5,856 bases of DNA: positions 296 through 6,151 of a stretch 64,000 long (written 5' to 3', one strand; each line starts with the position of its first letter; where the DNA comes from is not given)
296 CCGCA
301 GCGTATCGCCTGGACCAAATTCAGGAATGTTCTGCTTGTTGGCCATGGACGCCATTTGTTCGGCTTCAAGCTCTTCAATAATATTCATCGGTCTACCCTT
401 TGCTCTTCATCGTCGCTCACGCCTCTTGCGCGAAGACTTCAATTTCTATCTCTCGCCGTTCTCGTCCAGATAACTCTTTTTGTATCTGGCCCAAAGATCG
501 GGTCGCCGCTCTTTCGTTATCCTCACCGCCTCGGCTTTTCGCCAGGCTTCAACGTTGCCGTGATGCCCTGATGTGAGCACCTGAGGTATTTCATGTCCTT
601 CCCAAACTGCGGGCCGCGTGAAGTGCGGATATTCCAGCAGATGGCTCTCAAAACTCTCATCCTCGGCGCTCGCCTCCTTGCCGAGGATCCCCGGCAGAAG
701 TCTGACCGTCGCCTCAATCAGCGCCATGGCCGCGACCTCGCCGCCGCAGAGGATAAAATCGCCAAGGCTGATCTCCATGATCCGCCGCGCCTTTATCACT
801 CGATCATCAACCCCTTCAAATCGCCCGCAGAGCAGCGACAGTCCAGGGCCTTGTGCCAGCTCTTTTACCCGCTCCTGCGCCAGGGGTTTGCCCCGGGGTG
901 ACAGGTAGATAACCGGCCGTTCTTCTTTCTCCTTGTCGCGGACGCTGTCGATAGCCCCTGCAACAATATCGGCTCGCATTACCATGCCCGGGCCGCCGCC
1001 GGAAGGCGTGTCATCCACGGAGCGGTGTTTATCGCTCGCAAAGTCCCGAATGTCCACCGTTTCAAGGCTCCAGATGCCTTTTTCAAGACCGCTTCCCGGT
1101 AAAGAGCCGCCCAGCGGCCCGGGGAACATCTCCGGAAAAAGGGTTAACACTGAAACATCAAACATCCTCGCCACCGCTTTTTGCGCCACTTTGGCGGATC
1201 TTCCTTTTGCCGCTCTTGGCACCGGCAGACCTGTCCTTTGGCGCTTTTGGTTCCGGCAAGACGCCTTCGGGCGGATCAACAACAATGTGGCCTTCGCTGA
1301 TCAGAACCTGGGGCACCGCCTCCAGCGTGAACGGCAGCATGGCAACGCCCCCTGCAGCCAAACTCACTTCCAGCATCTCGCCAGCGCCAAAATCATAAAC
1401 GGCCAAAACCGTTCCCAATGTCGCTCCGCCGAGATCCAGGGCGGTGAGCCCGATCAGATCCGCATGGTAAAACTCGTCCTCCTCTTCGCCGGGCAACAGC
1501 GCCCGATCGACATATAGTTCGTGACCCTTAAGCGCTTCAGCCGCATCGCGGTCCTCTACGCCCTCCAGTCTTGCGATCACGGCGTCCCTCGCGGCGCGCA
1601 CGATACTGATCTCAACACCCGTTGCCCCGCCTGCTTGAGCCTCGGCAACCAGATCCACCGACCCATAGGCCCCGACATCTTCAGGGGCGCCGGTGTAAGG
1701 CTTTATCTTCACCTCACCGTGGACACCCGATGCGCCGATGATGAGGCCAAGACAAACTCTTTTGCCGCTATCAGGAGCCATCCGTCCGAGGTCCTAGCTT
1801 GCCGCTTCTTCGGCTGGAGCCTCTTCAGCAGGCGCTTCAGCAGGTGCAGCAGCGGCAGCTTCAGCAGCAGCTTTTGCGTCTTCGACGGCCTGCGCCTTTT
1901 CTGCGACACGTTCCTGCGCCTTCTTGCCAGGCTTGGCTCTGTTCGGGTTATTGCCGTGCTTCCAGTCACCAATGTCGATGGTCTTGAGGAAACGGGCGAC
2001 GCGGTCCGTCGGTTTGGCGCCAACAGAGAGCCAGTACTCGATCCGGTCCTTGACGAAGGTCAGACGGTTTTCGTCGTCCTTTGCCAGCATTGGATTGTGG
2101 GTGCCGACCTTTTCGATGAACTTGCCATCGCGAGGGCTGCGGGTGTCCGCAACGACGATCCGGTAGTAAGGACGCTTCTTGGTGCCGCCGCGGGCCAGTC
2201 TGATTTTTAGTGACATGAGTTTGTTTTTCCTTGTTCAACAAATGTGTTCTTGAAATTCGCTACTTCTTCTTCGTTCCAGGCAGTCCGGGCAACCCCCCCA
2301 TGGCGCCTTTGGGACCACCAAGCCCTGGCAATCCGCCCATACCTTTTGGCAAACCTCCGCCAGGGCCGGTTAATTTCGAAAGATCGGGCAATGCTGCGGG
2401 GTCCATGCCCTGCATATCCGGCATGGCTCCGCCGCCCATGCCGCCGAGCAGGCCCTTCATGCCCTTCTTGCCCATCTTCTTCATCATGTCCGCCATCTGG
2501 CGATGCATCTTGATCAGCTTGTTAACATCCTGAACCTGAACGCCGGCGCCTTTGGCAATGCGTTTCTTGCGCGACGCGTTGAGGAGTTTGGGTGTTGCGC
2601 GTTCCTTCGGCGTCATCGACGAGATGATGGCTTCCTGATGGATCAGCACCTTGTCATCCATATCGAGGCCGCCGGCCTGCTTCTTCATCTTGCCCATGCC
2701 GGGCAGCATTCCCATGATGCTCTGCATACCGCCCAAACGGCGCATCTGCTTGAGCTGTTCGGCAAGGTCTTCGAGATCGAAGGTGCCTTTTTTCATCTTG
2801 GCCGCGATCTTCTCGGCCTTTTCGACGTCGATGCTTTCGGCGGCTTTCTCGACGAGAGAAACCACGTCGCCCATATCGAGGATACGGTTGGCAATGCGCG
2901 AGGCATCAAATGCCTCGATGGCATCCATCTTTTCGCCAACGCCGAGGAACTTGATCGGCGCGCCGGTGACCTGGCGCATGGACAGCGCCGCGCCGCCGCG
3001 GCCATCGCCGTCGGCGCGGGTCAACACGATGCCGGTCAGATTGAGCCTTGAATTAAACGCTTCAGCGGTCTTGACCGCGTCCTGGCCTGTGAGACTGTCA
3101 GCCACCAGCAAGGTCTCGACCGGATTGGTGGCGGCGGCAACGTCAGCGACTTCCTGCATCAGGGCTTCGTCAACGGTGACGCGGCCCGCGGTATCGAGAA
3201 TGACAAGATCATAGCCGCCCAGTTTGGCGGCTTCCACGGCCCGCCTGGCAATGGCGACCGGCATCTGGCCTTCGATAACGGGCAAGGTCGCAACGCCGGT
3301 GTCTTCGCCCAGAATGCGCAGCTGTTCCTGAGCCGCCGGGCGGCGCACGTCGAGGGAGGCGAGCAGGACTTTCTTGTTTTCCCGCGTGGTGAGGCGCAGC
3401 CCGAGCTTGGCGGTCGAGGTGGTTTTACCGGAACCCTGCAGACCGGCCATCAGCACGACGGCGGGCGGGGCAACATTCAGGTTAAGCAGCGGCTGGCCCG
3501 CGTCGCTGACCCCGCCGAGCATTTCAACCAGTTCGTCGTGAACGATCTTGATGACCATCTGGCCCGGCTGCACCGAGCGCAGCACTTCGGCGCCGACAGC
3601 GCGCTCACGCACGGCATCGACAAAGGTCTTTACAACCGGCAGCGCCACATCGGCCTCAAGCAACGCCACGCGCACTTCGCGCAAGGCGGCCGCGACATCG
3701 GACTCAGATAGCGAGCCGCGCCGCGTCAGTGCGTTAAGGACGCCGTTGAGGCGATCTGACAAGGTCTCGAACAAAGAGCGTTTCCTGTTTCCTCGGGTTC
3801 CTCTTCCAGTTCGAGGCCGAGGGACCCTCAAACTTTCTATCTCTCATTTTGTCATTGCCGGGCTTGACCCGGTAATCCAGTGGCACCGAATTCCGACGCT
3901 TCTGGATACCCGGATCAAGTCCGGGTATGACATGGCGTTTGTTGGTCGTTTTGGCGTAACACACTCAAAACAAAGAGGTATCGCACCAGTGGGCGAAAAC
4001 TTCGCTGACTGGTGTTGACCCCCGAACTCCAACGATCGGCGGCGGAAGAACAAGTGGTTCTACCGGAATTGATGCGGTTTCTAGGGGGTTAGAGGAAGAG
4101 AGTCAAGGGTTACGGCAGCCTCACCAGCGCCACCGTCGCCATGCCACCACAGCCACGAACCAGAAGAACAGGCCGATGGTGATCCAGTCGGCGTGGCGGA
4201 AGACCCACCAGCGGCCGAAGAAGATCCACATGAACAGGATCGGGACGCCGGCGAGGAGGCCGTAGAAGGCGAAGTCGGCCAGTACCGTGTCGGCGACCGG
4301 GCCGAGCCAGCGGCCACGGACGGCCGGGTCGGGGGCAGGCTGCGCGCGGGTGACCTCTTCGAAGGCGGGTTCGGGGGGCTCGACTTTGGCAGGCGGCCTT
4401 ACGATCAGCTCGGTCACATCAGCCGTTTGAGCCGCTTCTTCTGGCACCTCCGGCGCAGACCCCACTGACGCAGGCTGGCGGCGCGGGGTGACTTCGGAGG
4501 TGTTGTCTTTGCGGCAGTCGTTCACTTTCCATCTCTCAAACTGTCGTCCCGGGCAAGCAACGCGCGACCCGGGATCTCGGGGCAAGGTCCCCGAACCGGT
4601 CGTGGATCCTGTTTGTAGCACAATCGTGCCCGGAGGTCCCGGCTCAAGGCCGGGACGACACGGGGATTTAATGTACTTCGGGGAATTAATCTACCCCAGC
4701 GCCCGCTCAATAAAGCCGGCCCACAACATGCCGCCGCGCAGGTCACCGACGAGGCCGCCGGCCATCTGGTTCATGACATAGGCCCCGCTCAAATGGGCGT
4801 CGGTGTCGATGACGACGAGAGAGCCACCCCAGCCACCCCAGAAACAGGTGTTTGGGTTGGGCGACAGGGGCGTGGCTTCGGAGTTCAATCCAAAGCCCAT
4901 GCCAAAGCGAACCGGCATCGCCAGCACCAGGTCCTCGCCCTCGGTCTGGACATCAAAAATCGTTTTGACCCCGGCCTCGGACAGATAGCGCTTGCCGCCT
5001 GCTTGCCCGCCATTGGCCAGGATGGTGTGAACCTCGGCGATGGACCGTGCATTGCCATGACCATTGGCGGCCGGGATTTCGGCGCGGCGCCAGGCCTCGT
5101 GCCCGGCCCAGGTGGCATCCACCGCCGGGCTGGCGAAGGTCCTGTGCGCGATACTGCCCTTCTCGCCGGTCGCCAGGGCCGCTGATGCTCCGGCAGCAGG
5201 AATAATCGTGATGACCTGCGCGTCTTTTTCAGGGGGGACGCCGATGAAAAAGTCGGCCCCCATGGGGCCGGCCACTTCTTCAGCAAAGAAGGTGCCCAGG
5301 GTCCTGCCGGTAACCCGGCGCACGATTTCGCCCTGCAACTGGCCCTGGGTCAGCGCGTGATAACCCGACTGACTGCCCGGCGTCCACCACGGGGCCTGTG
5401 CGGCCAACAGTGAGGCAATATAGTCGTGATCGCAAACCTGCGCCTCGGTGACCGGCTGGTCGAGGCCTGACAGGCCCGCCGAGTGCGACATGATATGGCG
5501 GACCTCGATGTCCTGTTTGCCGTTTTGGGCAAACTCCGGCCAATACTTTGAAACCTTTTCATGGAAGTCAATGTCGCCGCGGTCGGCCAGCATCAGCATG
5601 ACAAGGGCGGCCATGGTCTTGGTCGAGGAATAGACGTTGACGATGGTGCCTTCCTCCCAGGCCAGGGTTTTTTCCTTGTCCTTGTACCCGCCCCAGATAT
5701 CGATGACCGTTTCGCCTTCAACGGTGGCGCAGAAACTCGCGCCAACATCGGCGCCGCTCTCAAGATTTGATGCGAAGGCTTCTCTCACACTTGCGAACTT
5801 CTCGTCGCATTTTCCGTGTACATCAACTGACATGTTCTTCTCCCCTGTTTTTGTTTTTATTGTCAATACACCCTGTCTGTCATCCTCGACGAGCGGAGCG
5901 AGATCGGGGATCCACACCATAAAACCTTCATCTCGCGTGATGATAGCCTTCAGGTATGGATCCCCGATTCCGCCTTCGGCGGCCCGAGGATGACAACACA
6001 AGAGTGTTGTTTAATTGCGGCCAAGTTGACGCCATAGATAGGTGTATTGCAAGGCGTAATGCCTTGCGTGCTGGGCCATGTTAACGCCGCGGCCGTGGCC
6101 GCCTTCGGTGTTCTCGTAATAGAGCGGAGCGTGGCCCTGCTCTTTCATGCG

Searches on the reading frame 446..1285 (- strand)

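Call 81: search_protein_families(library=pfam, proteins=[window:446-1285:-], max_evalue=0.00001)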
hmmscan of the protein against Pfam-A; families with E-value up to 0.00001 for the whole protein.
window:446-1285:- (279 aa): 1 family
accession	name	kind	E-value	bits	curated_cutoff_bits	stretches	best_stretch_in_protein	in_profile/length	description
PF01746.26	tRNA_m1G_MT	-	2.5e-52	177.9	27.3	1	68-262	6-195/195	tRNA (Guanine-1)-methyltransferase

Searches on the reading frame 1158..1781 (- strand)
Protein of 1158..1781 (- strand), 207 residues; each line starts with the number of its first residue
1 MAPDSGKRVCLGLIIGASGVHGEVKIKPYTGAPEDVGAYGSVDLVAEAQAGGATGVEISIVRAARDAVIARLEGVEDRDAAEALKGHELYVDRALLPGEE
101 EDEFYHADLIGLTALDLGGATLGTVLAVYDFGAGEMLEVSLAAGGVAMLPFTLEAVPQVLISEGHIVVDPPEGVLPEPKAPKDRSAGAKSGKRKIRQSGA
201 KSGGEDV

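Call 81: search_protein_families(library=pfam, proteins=[window:1158-1781:-], max_evalue=0.00001)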
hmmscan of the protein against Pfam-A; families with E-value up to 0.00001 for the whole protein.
window:1158-1781:- (207 aa): 3 families
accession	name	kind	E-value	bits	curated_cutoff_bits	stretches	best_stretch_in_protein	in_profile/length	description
PF01782.24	RimM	-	3.1e-19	69.4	23.5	1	11-94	2-83/84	RimM N-terminal domain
PF24986.1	PRC_RimM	-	5.1e-11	42.5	27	1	107-174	2-69/69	RimM PRC barrel domain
PF05239.21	PRC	-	1.2e-08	35.2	21.2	1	101-174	1-77/78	PRC-barrel domain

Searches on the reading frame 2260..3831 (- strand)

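Call 81: search_protein_families(library=pfam, proteins=[window:2260-3831:-], max_evalue=0.00001)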
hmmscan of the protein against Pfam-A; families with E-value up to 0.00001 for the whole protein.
window:2260-3831:- (523 aa): 4 families
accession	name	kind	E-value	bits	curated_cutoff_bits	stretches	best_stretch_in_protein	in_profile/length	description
PF00448.28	SRP54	-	1.1e-64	218.1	22.7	1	123-318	1-195/196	SRP54-type protein, GTPase domain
PF02978.25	SRP_SPB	-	5.9e-32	110.4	27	1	350-450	1-91/91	Signal peptide binding domain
PF02881.24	SRP54_N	-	1.9e-20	73.3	22.4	1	24-101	1-75/75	SRP54-type protein, helical bundle domain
PF01656.29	CbiA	-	8.6e-07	29.4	25.4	1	133-297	9-107/125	CobQ/CobB/MinD/ParA nucleotide binding domain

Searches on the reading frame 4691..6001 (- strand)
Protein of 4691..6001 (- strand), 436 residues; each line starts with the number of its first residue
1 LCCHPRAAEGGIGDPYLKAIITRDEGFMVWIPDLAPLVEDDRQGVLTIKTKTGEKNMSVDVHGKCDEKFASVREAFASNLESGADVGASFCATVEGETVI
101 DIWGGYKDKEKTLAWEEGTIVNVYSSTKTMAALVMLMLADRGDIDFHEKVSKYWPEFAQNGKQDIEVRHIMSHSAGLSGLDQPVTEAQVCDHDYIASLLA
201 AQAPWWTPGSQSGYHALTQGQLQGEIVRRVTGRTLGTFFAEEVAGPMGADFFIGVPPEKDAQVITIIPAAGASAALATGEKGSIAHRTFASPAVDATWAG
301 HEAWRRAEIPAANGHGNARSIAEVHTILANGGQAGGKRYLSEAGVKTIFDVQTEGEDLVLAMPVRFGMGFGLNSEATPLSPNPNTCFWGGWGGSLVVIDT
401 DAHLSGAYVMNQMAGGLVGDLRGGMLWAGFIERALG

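Call 81: search_protein_families(library=pfam, proteins=[window:4691-6001:-], max_evalue=0.00001)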
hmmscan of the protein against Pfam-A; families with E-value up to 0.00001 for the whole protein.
window:4691-6001:- (436 aa): 1 family
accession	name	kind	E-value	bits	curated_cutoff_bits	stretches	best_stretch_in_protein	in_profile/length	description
PF00144.29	Beta-lactamase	-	2.2e-61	208.3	27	1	76-415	5-313/329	Beta-lactamase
